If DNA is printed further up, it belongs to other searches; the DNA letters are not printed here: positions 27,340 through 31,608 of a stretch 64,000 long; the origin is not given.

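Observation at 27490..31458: Single 1322-aa polypeptide fusing a processive GT2 synthase, a Wzx/MOP-like flippase domain and a GT4 transferase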

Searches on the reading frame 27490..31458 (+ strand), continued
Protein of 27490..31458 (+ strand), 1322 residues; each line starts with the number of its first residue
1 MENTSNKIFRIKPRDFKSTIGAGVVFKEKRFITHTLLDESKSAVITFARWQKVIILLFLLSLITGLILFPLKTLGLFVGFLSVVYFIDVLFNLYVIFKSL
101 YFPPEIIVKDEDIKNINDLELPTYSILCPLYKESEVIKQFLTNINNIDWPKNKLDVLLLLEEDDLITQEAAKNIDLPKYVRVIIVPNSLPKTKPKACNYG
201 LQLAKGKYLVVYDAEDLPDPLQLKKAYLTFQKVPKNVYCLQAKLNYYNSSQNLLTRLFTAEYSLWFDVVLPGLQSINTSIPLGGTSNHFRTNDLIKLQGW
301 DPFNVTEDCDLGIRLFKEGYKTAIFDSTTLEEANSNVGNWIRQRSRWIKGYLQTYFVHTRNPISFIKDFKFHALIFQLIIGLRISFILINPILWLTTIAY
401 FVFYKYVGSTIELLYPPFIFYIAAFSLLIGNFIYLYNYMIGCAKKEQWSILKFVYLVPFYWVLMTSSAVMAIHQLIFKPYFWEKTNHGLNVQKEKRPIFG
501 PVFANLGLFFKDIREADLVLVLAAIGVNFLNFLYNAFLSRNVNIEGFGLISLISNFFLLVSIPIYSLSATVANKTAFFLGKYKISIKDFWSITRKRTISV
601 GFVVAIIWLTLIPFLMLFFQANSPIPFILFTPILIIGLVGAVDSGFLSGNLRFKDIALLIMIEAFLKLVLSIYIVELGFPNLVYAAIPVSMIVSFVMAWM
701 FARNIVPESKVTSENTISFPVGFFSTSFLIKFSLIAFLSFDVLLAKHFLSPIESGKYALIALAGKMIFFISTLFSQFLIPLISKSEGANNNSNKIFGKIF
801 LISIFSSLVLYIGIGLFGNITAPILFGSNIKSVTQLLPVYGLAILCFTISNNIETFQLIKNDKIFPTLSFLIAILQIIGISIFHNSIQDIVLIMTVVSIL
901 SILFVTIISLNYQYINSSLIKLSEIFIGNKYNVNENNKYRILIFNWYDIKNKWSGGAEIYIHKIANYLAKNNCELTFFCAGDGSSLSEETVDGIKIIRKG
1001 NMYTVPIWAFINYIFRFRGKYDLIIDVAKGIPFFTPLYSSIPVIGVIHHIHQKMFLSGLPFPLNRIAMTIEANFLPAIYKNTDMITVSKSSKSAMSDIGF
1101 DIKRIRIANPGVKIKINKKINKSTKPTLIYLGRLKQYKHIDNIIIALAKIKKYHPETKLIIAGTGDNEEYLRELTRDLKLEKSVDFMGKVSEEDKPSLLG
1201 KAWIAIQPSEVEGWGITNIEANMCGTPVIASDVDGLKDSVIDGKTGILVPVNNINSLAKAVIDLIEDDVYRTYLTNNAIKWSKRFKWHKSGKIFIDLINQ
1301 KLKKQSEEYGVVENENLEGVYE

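Call 53: find_encoding_contigs(protein=P0271, flank=8000, max_places=2)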
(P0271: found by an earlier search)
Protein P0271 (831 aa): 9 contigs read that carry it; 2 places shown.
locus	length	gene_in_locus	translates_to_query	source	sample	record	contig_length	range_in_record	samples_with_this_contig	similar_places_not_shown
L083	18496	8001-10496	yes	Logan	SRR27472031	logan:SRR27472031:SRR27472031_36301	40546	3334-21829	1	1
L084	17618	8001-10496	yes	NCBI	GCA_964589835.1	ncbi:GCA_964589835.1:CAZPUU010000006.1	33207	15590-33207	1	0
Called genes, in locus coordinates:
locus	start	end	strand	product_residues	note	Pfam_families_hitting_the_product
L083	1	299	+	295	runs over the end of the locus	PF00561:Abhydrolase_1 (weak), PF12146:Hydrolase_4, PF12697:Abhydrolase_6 (faint), PF00326:Peptidase_S9 (weak)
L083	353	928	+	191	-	PF04307:YdjM, PF00882:Zn_dep_PLPC (weak)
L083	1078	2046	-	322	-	PF00768:Peptidase_S11, PF13354:Beta-lactamase2 (weak)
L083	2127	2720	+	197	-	PF13489:Methyltransf_23, PF07021:MetW, PF13847:Methyltransf_31, PF08241:Methyltransf_11, PF08242:Methyltransf_12, PF13649:Methyltransf_25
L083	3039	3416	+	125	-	PF00076:RRM_1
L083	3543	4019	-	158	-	-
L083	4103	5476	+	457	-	PF08245:Mur_ligase_M, PF02875:Mur_ligase_C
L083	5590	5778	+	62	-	PF12728:HTH_17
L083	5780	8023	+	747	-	PF00535:Glycos_transf_2, PF10111:Glyco_tranf_2_2 (weak), PF13506:Glyco_transf_21 (faint), PF13641:Glyco_tranf_2_3, PF00535:Glycos_transf_2, PF13632:Glyco_trans_2_3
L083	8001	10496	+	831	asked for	PF13439:Glyco_transf_4, PF13579:Glyco_trans_4_4, PF20706:GT4-conflict, PF00534:Glycos_transf_1, PF13692:Glyco_trans_1_4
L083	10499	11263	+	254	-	PF01522:Polysacc_deac_1, PF10096:DUF2334 (weak)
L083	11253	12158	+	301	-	PF00535:Glycos_transf_2, PF13641:Glyco_tranf_2_3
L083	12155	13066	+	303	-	PF00535:Glycos_transf_2, PF13641:Glyco_tranf_2_3, PF13632:Glyco_trans_2_3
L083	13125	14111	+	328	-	PF01636:APH, PF02958:EcKL (faint)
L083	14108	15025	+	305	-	PF00535:Glycos_transf_2, PF10111:Glyco_tranf_2_2 (weak), PF13641:Glyco_tranf_2_3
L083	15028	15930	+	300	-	PF00535:Glycos_transf_2, PF13641:Glyco_tranf_2_3, PF13632:Glyco_trans_2_3 (weak)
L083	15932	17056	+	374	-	PF00534:Glycos_transf_1, PF13692:Glyco_trans_1_4, PF13524:Glyco_trans_1_2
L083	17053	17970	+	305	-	PF00535:Glycos_transf_2, PF13641:Glyco_tranf_2_3, PF13632:Glyco_trans_2_3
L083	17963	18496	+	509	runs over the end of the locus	-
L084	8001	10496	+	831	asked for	PF13439:Glyco_transf_4, PF13579:Glyco_trans_4_4, PF20706:GT4-conflict, PF00534:Glycos_transf_1, PF13692:Glyco_trans_1_4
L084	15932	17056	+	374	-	PF00534:Glycos_transf_1, PF13692:Glyco_trans_1_4, PF13524:Glyco_trans_1_2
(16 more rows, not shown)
